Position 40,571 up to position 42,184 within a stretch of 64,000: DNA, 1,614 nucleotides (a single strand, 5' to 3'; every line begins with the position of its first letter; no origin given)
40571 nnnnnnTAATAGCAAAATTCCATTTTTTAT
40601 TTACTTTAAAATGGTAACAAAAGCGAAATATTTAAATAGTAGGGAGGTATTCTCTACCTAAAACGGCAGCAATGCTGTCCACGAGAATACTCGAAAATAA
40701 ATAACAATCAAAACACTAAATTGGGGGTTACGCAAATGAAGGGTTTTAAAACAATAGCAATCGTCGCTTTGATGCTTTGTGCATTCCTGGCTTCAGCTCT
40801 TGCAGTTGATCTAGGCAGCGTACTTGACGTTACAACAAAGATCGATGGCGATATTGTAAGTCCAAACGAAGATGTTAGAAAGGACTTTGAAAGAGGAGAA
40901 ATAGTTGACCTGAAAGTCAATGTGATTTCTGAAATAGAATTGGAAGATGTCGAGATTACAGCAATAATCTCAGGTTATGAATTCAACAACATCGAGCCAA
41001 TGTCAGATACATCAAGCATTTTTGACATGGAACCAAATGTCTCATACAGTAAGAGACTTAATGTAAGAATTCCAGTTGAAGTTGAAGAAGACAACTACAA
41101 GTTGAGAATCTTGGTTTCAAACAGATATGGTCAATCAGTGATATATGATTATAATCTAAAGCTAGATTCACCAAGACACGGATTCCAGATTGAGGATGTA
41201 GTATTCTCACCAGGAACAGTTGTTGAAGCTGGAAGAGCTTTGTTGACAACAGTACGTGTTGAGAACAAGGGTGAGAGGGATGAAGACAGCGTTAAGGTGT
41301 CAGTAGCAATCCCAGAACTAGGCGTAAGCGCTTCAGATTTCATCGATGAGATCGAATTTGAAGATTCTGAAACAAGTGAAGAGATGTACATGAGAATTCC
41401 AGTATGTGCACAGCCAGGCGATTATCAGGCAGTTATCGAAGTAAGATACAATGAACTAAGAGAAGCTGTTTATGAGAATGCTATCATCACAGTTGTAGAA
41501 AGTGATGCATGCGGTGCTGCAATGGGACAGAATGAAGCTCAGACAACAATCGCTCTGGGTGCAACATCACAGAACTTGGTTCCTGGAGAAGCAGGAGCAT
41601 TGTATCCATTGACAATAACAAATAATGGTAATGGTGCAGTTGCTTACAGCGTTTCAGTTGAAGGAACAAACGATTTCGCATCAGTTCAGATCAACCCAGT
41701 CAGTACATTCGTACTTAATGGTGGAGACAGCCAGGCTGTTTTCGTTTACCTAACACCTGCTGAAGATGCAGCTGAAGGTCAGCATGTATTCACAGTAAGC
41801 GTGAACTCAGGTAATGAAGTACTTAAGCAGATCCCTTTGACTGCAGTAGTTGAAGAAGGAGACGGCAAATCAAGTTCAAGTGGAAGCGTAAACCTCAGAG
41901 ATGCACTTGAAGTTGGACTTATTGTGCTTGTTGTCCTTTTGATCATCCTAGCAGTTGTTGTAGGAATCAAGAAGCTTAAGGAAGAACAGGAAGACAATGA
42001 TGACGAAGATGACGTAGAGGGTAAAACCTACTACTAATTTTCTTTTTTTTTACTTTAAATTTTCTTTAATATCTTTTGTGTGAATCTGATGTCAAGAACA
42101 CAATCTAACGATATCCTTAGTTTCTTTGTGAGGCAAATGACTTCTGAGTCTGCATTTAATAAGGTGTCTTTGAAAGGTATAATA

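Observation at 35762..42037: Giant secreted protein built from ~15 Cys/Asp-rich MopE-like modules, paired with a CARDB-like membrane-anchored partner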

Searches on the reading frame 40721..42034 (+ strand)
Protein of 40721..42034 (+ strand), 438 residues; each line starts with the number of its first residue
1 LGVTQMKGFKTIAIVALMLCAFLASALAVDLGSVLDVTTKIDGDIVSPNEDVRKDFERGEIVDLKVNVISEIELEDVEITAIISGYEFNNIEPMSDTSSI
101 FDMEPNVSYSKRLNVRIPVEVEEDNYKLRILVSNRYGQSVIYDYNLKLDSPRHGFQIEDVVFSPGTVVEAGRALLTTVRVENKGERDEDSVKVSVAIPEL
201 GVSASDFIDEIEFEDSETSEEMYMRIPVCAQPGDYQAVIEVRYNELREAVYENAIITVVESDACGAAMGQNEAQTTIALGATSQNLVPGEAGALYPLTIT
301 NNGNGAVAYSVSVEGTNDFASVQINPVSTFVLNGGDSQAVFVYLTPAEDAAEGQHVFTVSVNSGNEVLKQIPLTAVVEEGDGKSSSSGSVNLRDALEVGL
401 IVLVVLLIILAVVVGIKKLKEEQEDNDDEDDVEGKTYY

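Call 3: search_protein_families(library=pfam, proteins=[window:40721-42034:+], max_evalue=0.1)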
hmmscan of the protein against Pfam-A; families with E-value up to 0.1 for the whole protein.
window:40721-42034:+ (438 aa): 5 families
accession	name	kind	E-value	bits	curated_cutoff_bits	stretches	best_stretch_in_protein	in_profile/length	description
PF07705.17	CARDB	-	1e-05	26.1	22.7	1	296-367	24-89/101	CARDB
PF11614.14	FixG_C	-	1.9e-05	25.3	25.6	1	295-364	35-104/119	IG-like fold at C-terminal of FixG, putative oxidoreductase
PF10633.15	NPCBM_assoc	-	0.0002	21.9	24.4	0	297-361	11-75/78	NPCBM-associated, NEW3 domain of alpha-galactosidase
PF15418.12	DUF4625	-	0.017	15.8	27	0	102-147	83-129/131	Domain of unknown function (DUF4625)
PF07937.16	DUF1686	-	0.071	13.5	25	0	371-422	102-154/182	Protein of unknown function (DUF1686)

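Call 4: search_protein_families(library=ncbifam, proteins=[window:40721-42034:+], max_evalue=0.1)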
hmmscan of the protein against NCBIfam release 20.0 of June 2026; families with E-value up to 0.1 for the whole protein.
window:40721-42034:+ (438 aa): 1 family
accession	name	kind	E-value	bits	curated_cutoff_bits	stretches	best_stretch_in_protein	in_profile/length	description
NF033506.0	PACE-CTERM-PROT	exception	4.9e-22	78.4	110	1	157-417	367-623/627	putative S-layer protein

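Call 55: find_homologous_proteins(query=window:40721-42034:+, max_evalue=0.001)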
Query window:40721-42034:+ (438 aa): 301 proteins with E <= 0.001 among 8000 candidates; the best 120 are listed.
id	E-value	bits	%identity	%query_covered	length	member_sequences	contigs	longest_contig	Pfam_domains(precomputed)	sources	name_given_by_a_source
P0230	1.3e-271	919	100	99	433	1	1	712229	PF11614.15,PF07705.18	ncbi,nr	ncbi:hypothetical protein H6503_02035 [Candidatus Woesearchaeota archaeon]|nr:hypothetical protein [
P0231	6.1e-210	716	75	100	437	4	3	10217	-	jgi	-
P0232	1.8e-208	711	76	99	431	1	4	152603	-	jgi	-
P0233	3.3e-204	697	77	96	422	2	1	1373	-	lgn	-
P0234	4.4e-194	663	69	100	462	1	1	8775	-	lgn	-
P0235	2.6e-192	658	71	99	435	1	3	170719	PF11614.15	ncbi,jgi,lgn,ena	-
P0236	8.0e-187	640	69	90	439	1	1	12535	PF11614.15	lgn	-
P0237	4.5e-181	621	65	89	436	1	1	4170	PF11614.15,PF10633.16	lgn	-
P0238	4.8e-181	620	65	99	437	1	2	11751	PF10633.16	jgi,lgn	jgi:uncharacterized membrane protein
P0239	1.9e-174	599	65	99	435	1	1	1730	PF11614.15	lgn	-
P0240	3.3e-174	598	67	89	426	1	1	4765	-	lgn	-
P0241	1.7e-173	596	63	99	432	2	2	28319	-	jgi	jgi:uncharacterized membrane protein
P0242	1.5e-172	593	65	89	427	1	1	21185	-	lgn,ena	-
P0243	1.7e-170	586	66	89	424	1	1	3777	PF11614.15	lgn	-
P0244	4.4e-167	575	61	100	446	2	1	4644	PF11614.15,PF10633.16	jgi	jgi:uncharacterized membrane protein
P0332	1.4e-85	306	44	88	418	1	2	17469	PF11614.15,PF10633.16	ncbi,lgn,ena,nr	ncbi:MAG: putative S-layer protein [Nanoarchaeota archaeon]|nr:putative S-layer protein [Nanoarchaeo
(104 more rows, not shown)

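Call 76: search_solved_structures(query=window:40736-42034:+, max_evalue=1)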
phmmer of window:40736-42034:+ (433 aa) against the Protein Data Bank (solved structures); distinct sequences matched with E-value up to 1: 0.

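Call 86: find_related_loci(query=A7, collection=genome_contigs, flank=10000)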
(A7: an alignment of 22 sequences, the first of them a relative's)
Query A7 (433 aa) in genome_contigs; peptide patterns used: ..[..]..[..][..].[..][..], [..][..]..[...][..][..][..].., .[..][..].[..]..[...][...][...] (x = any residue, [..] = any of these).
576 stretches matched a pattern; 279 encode a relative of the query (tblastn E <= 1e-3); the best 80 are kept; 80 distinct loci.
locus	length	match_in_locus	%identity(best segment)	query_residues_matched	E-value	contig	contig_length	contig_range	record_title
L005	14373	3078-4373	77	1-433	0e+0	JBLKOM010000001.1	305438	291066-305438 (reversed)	MAG: Candidatus Woesearchaeota archaeon isolate MAG.221 NODE_35_length_305438_cov_12.631649, whole genome shotgun sequen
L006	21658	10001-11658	70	1-390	0e+0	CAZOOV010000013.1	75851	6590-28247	MAG TPA_asm: uncultured Methanosarcinales archaeon isolate binchicken_co141_553 genome assembly, contig: NODE_1264_lengt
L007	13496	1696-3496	58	1-433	5e-149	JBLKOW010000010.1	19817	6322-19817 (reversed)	MAG: Candidatus Woesearchaeota archaeon isolate MAG.4 NODE_7830_length_19817_cov_15.692047, whole genome shotgun sequenc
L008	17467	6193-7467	44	1-433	2e-110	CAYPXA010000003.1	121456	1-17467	MAG TPA_asm: uncultured Methanosarcinales archaeon isolate SRP319275_co4_112 genome assembly, contig: NODE_72_length_121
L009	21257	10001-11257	44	7-433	2e-108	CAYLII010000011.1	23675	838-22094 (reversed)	MAG TPA_asm: uncultured Methanosarcinales archaeon isolate SRP319275_co4_10 genome assembly, contig: NODE_1157_length_23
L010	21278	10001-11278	46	4-433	4e-108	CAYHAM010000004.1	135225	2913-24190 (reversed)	MAG TPA_asm: uncultured Methanosarcinales archaeon isolate ERP119294_co1_446 genome assembly, contig: NODE_126_length_13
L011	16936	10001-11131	47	7-375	2e-106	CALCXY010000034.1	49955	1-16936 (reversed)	MAG TPA_asm: Candidatus Woesearchaeota archaeon isolate ERR599062_bin.4_CONCOCT_v1.1_MAG genome assembly, contig: ERZ841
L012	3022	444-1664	41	14-433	9e-105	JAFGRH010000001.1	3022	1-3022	MAG: Candidatus Woesearchaeota archaeon isolate Zod_Metabat.822 k87_126282, whole genome shotgun sequence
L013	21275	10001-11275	43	7-433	4e-96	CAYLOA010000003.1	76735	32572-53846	MAG TPA_asm: uncultured Methanosarcinales archaeon isolate binchicken_co48_37 genome assembly, contig: NODE_340_length_7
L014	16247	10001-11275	38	1-424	3e-95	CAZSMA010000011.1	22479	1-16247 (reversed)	MAG TPA_asm: uncultured Methanosarcinales archaeon isolate SRP256446_co1_47 genome assembly, contig: NODE_646_length_224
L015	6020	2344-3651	42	1-433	7e-95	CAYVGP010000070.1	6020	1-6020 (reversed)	MAG TPA_asm: uncultured Methanosarcinales archaeon isolate SRP216583_co2_29 genome assembly, contig: NODE_11601_length_6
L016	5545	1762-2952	41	4-392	2e-93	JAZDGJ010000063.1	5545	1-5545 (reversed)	MAG: Candidatus Woesearchaeota archaeon isolate MEGAHIT-group-0.258 k141_7315275, whole genome shotgun sequence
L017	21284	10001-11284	40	15-433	2e-91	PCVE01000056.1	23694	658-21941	MAG: Candidatus Woesearchaeota archaeon CG11_big_fil_rev_8_21_14_0_20_43_8 CG11_8_21_14_0.20_scaffold_1107_c, whole geno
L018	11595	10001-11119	40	1-372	5e-91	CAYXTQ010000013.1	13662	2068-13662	MAG TPA_asm: uncultured Methanosarcinales archaeon isolate binchicken_co266_33 genome assembly, contig: NODE_7754_length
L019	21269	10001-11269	43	2-420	1e-90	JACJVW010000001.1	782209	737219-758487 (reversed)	MAG: Candidatus Woesearchaeota archaeon isolate HK-STAS-Nano-5 HK-STAS-Nano-5_1, whole genome shotgun sequence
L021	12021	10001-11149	43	7-373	4e-90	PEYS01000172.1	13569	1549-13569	MAG: Candidatus Woesearchaeota archaeon CG08_land_8_20_14_0_20_47_9 CG08_land_8_20_14_0.20_scaffold_3625_c, whole genome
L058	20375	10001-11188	36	1-394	2e-82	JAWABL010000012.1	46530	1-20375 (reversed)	MAG: Candidatus Woesearchaeota archaeon isolate JZ-4_201808_bins_108 JZ-4_201808_bins_108_scaffold_12, whole genome shot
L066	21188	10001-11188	39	3-394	5e-81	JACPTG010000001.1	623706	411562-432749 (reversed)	MAG: Candidatus Woesearchaeota archaeon isolate NC_groundwater_726_Ag_S-0.2um_49_29 S36_SO-2_scaffold_117127, whole geno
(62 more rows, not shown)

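Call 89: search_protein_families(library=pfam, proteins=[L009:2347-9714:+, L010:3598-9645:+, L066:4396-9885:+, L058:5429-9727:+, L021:5627-9784:+, L014:7549-9795:+], max_evalue=0.001)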
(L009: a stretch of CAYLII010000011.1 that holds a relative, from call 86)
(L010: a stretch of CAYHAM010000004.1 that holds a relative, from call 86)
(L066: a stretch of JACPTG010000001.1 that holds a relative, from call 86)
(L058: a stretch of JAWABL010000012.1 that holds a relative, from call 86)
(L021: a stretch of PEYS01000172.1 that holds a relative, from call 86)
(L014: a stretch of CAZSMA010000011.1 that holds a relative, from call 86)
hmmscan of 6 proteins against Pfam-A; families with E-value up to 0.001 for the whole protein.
L009:2347-9714:+ (2456 aa): 10 families
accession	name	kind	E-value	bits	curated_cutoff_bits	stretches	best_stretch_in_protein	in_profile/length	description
PF17963.7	Big_9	-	8.6e-35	119.9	23.6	4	1848-1925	1-88/89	Bacterial Ig domain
PF18911.6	PKD_4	-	5e-20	71.8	27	2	2184-2261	1-83/85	PKD domain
PF05345.18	He_PIG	-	2.6e-12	47.4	24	0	2187-2263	2-95/96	Putative Ig domain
PF17803.7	Cadherin_4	-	4.2e-11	43.7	25.1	0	1842-1887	5-53/71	Bacterial cadherin-like domain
PF00801.26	PKD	-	2.4e-10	40.7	23.5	0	2201-2259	15-77/80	PKD domain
PF02412.23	TSP_3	-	0.00017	21.6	25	1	308-353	1-36/36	Thrombospondin type 3 repeat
PF21339.3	VEGFR-1-like_Ig-like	-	0.00018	21.6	27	0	471-487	35-51/83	Vascular endothelial growth factor receptor 1-like, Ig-like domain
PF11617.13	Cu-binding_MopE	-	0.0002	22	27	1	1655-1670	14-29/30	Putative metal-binding motif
PF25275.1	Golvesin_C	-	0.00036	21.1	31.6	0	2218-2263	32-77/132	Golvesin C-terminal domain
PF17892.7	Cadherin_5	-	0.00057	20.1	26.5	0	1754-1844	2-97/98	Cadherin-like domain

L010:3598-9645:+ (2016 aa): 2 families
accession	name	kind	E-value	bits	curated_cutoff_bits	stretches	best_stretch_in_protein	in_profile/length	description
PF07705.17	CARDB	-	0.00074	20.1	22.7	0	1919-2004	6-87/101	CARDB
PF20009.4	GEVED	-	0.00087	20.5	24.4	0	1964-2002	15-56/78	GEVED domain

L066:4396-9885:+ (1830 aa): 18 families
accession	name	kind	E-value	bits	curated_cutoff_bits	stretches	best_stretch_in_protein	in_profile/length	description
PF05345.18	He_PIG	-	4.9e-196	636.4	24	14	625-709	1-95/96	Putative Ig domain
PF17963.7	Big_9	-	1.8e-141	461.9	23.6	14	623-706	1-87/89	Bacterial Ig domain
PF17803.7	Cadherin_4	-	6.3e-78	257.7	25.1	10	1432-1490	2-64/71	Bacterial cadherin-like domain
PF17892.7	Cadherin_5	-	2e-69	230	26.5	8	1171-1257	2-97/98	Cadherin-like domain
PF18911.6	PKD_4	-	2.9e-62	207.2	27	3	991-1077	1-83/85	PKD domain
PF00801.26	PKD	-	1.6e-45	153.4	23.5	3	821-897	8-80/80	PKD domain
PF18981.6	InlK_D3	-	3.2e-27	94.8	25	0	1589-1617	45-73/75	Internalin K domain (D3/D4)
PF25275.1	Golvesin_C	-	4.6e-21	75.7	31.6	0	1038-1071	37-70/132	Golvesin C-terminal domain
PF16841.11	CBM60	-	9e-20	71.4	28.2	1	277-362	2-87/91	Ca-dependent carbohydrate-binding module xylan-binding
PF07705.17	CARDB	-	2.8e-13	50.4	22.7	0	1430-1512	20-83/101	CARDB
PF21027.3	Sde0182_C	-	4.1e-11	43.8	27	0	835-862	7-28/83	Cellulose-binding protein Sde0182, C-terminal domain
PF16403.11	Bact_surface_Ig-like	-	1.8e-09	38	27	0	1052-1071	45-65/71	Bacterial surface protein, Ig-like domain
PF22036.2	MoaF_like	-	3.8e-09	36.8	27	0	1393-1441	1-48/94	MoaF-like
PF10633.15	NPCBM_assoc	-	3.7e-07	30.7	24.4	0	1779-1810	45-76/78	NPCBM-associated, NEW3 domain of alpha-galactosidase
PF08292.18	RNA_pol_Rbc25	-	8.8e-06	26.5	25.1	0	753-795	29-71/121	RNA polymerase III subunit Rpc25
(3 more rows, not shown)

L058:5429-9727:+ (1433 aa): 0 families

L021:5627-9784:+ (1386 aa): 1 family
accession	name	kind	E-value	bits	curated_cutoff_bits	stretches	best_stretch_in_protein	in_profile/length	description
PF13948.11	DUF4215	-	8.2e-05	23.3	27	1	978-1006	19-46/47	Domain of unknown function (DUF4215)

L014:7549-9795:+ (749 aa): 0 families
